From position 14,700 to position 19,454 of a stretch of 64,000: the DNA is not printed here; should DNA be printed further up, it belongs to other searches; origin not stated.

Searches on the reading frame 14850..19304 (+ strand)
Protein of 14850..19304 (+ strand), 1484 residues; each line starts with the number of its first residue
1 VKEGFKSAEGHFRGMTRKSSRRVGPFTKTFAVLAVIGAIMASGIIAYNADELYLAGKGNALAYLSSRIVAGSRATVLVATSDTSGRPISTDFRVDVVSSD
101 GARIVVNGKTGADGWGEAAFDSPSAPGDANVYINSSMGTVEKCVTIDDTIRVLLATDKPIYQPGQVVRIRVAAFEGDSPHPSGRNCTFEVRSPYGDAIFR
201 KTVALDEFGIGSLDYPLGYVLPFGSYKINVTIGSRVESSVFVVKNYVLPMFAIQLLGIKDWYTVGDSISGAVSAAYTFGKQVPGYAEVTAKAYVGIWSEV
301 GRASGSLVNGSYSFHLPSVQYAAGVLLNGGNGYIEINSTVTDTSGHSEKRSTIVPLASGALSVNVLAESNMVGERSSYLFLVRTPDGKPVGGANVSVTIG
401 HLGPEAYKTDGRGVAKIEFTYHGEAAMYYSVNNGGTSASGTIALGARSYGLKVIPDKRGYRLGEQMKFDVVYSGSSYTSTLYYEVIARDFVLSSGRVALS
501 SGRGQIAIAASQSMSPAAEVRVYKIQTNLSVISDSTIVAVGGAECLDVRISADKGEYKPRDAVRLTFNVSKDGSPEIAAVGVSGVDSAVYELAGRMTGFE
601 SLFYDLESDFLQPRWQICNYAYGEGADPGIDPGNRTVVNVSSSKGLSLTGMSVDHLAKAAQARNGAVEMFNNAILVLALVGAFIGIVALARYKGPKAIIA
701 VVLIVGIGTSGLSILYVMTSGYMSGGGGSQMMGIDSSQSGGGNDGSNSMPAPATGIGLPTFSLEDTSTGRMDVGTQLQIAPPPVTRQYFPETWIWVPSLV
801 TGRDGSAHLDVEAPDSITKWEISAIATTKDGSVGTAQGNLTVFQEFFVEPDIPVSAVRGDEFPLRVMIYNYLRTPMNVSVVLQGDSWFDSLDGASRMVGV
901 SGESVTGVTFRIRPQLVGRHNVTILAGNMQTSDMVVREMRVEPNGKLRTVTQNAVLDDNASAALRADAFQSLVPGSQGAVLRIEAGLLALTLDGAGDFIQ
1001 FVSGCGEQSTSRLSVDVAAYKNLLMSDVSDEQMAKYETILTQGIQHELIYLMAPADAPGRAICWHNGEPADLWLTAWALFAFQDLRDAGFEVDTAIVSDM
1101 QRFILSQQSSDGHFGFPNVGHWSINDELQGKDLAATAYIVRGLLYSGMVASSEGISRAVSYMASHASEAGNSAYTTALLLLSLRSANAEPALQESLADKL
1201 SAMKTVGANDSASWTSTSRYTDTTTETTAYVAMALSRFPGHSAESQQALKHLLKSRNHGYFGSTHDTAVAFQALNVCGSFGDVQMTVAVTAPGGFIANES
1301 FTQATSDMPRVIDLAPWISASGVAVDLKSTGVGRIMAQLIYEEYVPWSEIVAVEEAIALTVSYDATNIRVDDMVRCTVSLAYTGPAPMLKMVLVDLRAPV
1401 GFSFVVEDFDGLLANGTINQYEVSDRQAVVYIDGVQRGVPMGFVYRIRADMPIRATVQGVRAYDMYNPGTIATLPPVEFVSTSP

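Call 64: search_protein_families(library=pfam, proteins=[window:14850-19304:+], max_evalue=0.00001)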
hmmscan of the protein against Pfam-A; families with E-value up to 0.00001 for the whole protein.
window:14850-19304:+ (1484 aa): 6 families
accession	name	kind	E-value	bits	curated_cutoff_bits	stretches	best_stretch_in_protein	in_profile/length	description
PF00207.28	A2M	-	9.7e-26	89.9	21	1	792-882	1-92/92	Alpha-2-macroglobulin family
PF07678.20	TED_complement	-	1.1e-23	84.2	22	1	994-1274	18-309/312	A-macroglobulin TED domain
PF07703.20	A2M_BRD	-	6.9e-16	59.3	22.7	1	451-592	1-140/140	Alpha-2-macroglobulin bait region domain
PF01835.25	MG2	-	2.7e-14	53.8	32.8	1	152-239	2-92/96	MG2 domain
PF07677.20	A2M_recep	-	8.6e-07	29.9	21.7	1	1390-1472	4-90/95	A-macroglobulin receptor binding domain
PF17791.7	MG3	-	4e-06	27.4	23.1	0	245-292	1-48/84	Macroglobulin domain MG3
